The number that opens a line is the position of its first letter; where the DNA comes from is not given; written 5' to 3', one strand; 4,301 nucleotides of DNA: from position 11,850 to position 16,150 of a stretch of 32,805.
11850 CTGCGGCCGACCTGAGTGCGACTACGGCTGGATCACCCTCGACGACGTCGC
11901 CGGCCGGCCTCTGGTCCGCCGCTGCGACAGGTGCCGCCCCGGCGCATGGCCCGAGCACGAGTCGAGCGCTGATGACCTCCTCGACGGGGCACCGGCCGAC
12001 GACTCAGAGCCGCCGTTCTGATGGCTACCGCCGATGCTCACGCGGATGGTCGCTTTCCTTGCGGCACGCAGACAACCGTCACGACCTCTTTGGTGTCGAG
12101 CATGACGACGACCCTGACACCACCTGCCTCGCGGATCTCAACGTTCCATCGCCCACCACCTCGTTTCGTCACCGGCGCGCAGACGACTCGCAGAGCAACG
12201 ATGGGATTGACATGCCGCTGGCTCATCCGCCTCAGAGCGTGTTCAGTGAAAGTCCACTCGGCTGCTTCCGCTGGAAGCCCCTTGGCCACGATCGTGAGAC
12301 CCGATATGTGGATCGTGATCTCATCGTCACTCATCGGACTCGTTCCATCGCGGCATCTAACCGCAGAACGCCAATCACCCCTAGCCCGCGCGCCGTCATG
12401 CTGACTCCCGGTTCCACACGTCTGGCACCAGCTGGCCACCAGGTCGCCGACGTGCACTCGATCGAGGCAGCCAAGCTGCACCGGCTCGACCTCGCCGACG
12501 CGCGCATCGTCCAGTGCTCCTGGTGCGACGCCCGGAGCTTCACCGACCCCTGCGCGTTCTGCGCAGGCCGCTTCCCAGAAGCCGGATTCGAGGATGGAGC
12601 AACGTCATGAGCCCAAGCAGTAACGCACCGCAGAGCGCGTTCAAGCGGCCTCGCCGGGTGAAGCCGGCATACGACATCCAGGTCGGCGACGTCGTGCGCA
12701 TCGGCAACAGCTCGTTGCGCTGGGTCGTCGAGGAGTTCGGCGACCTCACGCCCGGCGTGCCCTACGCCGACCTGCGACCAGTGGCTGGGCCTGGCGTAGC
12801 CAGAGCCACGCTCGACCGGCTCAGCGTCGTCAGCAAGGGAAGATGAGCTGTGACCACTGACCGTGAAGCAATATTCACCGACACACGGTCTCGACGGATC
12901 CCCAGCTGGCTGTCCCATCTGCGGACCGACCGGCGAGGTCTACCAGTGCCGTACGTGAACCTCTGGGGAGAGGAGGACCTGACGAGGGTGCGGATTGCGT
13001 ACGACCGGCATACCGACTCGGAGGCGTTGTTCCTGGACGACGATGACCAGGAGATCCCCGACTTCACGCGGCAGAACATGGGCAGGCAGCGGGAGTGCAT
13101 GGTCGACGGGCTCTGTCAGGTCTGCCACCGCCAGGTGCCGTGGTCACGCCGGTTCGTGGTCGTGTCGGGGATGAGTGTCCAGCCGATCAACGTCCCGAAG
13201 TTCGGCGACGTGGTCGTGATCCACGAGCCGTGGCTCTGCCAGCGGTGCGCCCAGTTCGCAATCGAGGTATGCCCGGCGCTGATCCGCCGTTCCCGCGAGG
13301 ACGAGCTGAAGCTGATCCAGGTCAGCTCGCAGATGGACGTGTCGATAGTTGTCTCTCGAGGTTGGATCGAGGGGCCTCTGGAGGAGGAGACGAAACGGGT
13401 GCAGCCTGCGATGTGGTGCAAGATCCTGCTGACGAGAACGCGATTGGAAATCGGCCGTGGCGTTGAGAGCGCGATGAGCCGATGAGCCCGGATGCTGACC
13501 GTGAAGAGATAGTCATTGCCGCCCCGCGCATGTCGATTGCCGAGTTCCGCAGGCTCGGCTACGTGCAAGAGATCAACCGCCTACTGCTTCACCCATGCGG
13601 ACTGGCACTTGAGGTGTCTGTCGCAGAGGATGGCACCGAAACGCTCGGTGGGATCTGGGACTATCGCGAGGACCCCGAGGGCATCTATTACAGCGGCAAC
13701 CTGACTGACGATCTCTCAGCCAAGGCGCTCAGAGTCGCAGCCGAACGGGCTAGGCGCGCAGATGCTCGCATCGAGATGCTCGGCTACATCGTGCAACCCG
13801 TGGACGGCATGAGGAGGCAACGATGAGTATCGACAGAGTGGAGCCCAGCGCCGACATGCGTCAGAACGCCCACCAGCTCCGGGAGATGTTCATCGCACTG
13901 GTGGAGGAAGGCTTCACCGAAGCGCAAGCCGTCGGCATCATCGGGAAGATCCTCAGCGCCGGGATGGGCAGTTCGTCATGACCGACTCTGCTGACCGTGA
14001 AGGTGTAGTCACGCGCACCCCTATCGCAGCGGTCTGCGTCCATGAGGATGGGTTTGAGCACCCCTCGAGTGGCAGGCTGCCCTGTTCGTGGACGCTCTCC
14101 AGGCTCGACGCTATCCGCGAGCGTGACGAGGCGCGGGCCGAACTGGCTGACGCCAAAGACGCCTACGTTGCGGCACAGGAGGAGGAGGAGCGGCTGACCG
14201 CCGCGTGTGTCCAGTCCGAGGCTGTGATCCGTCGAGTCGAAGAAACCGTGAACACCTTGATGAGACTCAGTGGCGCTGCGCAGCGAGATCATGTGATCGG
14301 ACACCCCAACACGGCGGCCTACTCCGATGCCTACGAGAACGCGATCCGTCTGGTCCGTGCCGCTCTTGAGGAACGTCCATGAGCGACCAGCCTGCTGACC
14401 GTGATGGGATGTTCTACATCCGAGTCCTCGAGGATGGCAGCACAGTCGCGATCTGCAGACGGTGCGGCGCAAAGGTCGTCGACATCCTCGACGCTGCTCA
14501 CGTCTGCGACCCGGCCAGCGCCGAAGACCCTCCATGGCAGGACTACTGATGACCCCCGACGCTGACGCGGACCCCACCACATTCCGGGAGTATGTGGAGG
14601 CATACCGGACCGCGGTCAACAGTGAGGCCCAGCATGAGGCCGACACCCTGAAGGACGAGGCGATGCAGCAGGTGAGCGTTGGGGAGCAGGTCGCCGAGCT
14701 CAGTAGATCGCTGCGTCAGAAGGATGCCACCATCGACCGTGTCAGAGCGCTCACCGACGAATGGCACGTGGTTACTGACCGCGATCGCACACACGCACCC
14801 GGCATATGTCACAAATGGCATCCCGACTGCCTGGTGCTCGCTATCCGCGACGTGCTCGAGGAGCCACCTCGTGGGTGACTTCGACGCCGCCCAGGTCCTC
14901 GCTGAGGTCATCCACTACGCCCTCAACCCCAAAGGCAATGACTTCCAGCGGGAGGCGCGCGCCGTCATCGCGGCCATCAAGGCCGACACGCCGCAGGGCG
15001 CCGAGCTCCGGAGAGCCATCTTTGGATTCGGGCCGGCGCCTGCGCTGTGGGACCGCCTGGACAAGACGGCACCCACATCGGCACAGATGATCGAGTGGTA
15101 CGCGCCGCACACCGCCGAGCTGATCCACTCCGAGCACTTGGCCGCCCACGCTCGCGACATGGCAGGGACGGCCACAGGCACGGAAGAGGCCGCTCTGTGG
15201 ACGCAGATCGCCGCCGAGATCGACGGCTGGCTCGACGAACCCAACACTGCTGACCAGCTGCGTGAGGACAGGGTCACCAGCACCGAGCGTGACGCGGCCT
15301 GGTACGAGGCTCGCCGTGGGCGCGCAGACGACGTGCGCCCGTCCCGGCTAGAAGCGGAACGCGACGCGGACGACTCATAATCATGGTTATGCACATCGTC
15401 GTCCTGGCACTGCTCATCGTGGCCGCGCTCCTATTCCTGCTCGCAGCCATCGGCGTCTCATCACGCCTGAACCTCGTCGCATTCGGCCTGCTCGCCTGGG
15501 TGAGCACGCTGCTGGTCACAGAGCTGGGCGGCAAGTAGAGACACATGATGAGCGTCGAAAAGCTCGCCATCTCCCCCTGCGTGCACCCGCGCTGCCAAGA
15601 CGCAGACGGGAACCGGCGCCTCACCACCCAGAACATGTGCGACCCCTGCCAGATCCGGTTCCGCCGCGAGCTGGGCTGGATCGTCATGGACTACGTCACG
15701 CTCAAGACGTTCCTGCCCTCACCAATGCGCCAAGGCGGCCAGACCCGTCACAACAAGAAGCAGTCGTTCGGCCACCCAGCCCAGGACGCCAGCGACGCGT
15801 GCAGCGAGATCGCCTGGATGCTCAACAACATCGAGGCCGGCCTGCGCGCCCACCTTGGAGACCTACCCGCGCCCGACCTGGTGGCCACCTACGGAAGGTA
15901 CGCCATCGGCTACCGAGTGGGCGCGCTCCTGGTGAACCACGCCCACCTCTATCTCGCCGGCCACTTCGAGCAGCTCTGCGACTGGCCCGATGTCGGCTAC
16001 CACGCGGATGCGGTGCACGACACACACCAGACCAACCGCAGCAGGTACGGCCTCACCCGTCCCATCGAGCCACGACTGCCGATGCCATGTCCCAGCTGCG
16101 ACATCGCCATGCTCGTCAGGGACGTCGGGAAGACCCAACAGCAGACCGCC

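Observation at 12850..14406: A 10-13 nt asymmetric sequence sits just inside the 5-prime end of four consecutive early genes and is written in rare codons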

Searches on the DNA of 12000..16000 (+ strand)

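Call 4: search_dna_similar(query=window:12000-16000:+, collection=phages, mode=near, max_rows=30)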
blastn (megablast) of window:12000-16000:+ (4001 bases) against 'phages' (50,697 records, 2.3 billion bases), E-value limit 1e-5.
No match.

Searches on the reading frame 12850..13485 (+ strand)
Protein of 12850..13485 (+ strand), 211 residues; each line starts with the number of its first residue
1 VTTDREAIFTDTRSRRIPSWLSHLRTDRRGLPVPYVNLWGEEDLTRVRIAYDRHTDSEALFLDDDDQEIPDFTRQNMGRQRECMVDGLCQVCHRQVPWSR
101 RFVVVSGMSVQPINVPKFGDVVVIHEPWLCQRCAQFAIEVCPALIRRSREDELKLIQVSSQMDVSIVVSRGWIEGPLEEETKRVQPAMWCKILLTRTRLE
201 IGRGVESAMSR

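Call 9: search_protein_families(library=pfam, proteins=[window:12850-13485:+], max_evalue=0.01)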
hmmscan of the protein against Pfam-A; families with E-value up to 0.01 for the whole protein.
window:12850-13485:+ (211 aa): 0 families

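Call 10: search_protein_families(library=phrogs, proteins=[window:12850-13485:+], max_evalue=0.01)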
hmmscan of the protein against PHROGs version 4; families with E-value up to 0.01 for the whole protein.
window:12850-13485:+ (211 aa): 0 families

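Call 11: find_related_loci(query=window:12850-13485:+, collection=viral_contigs, flank=6000)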
Query window:12850-13485:+ (211 aa) in viral_contigs; peptide patterns used: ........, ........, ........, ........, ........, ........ (x = any residue, [..] = any of these).
17 stretches matched a pattern; 1 encode a relative of the query (tblastn E <= 1e-3); 1 distinct loci.
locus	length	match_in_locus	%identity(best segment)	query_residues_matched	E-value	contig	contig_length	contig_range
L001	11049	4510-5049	58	17-194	4e-67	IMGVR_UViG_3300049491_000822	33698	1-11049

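Call 64: find_homologous_proteins(query=window:12850-13482:+, max_evalue=0.00001)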
Query window:12850-13482:+ (211 aa): 251 proteins with E <= 0.00001 among 354 candidates; the best 120 are listed.
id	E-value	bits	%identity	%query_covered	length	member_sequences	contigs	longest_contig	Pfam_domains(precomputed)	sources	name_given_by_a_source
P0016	9.4e-117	406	100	85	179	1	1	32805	-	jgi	-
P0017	3.9e-115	401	88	92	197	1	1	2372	-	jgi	-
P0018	4.3e-109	381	77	99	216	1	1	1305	-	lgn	-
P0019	1.4e-106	373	80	93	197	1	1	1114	-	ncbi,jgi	jgi:hypothetical protein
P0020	5.3e-102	358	81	88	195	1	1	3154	-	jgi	jgi:hypothetical protein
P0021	3.9e-100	352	76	92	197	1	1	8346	-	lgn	-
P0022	6.8e-81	289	64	87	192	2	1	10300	-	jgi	-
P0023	2.9e-73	264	60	88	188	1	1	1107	-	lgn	-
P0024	1.2e-72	262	60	88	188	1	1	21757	-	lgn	-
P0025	2.2e-71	258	59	88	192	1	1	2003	-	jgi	jgi:hypothetical protein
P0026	1.3e-69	252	60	87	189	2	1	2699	-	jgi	jgi:hypothetical protein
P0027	1.8e-69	251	58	89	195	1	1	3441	-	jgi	jgi:hypothetical protein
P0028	2.5e-69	251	58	90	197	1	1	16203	-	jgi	jgi:hypothetical protein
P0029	1.5e-68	248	57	90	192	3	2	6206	-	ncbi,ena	-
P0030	1.7e-68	248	58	90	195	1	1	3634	-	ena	-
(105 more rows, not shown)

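Call 74: find_encoding_contigs(protein=P0024, flank=10000, max_places=2)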
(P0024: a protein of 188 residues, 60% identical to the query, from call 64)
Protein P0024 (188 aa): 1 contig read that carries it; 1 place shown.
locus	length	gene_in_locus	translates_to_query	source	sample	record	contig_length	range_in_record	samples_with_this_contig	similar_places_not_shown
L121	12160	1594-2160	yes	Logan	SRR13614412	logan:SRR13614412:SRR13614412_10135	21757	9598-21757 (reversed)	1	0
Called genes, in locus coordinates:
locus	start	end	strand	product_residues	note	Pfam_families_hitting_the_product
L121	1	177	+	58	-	?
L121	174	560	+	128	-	-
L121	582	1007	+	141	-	-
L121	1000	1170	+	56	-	-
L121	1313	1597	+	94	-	PF24043:DUF7352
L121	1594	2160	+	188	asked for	-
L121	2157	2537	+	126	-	-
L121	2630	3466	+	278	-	-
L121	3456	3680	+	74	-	-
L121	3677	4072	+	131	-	-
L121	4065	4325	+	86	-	-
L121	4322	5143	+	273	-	-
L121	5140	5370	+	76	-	PF00145:DNA_methylase (weak)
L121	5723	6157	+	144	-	-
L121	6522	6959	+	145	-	-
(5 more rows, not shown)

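Call 75: find_encoding_contigs(protein=P0022, flank=10000, max_places=2)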
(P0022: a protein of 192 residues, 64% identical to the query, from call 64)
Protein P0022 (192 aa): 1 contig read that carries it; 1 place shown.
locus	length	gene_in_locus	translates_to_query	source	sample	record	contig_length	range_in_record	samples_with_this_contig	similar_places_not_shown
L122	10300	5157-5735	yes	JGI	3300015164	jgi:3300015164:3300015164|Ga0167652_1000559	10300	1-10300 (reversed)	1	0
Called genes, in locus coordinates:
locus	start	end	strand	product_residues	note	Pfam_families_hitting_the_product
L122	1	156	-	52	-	?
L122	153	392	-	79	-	-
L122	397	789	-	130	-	-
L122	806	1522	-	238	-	-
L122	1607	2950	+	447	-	PF00239:Resolvase, PF07508:Recombinase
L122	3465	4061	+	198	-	-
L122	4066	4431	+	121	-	-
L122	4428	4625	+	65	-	-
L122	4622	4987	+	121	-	-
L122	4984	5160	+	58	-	-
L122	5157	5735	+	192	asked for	-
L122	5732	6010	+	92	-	-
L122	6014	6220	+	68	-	-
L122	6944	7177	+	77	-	-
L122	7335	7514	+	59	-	-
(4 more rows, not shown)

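Call 76: find_encoding_contigs(protein=P0018, flank=3000, max_places=2)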
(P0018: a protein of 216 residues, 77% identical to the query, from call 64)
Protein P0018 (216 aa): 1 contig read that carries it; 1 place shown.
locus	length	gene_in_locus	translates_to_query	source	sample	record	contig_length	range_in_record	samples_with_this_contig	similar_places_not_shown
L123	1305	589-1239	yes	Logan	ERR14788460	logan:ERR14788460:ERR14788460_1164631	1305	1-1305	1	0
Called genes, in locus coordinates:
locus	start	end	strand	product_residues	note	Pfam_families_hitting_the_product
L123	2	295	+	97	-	?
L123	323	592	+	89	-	-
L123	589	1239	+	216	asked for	-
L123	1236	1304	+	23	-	?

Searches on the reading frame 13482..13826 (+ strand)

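Call 9: search_protein_families(library=pfam, proteins=[window:13482-13826:+], max_evalue=0.01)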
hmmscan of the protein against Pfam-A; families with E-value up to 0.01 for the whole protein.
window:13482-13826:+ (114 aa): 0 families

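Call 10: search_protein_families(library=phrogs, proteins=[window:13482-13826:+], max_evalue=0.01)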
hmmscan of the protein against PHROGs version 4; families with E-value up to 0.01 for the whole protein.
window:13482-13826:+ (114 aa): 1 family
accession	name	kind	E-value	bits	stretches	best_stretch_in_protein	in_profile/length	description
phrog_3954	-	unknown function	1.9e-08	35.2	1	17-70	7-64/88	-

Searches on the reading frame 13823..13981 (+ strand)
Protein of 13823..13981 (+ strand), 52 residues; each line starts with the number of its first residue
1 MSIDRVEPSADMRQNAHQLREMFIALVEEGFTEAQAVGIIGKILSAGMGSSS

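Call 9: search_protein_families(library=pfam, proteins=[window:13823-13981:+], max_evalue=0.01)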
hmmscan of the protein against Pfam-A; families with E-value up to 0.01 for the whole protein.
window:13823-13981:+ (52 aa): 0 families

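Call 10: search_protein_families(library=phrogs, proteins=[window:13823-13981:+], max_evalue=0.01)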
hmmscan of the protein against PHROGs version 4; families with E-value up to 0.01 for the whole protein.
window:13823-13981:+ (52 aa): 1 family
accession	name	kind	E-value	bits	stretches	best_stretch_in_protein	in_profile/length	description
phrog_26408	-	unknown function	0.00041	21.7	1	12-40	31-59/65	-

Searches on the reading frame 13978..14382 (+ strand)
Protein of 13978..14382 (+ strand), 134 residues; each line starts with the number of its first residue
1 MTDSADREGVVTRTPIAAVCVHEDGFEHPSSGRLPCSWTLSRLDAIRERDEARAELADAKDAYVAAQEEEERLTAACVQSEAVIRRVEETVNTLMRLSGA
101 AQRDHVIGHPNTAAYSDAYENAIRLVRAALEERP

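Call 9: search_protein_families(library=pfam, proteins=[window:13978-14382:+], max_evalue=0.01)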
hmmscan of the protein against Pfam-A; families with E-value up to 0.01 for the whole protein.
window:13978-14382:+ (134 aa): 0 families

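Call 10: search_protein_families(library=phrogs, proteins=[window:13978-14382:+], max_evalue=0.01)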
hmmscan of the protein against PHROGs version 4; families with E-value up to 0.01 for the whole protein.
window:13978-14382:+ (134 aa): 0 families

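Call 12: find_related_loci(query=window:13978-14382:+, collection=viral_contigs, flank=6000)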
Query window:13978-14382:+ (134 aa) in viral_contigs; peptide patterns used: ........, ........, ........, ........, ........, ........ (x = any residue, [..] = any of these).
9 stretches matched a pattern, but none encodes a relative of the query by tblastn (E <= 1e-3).
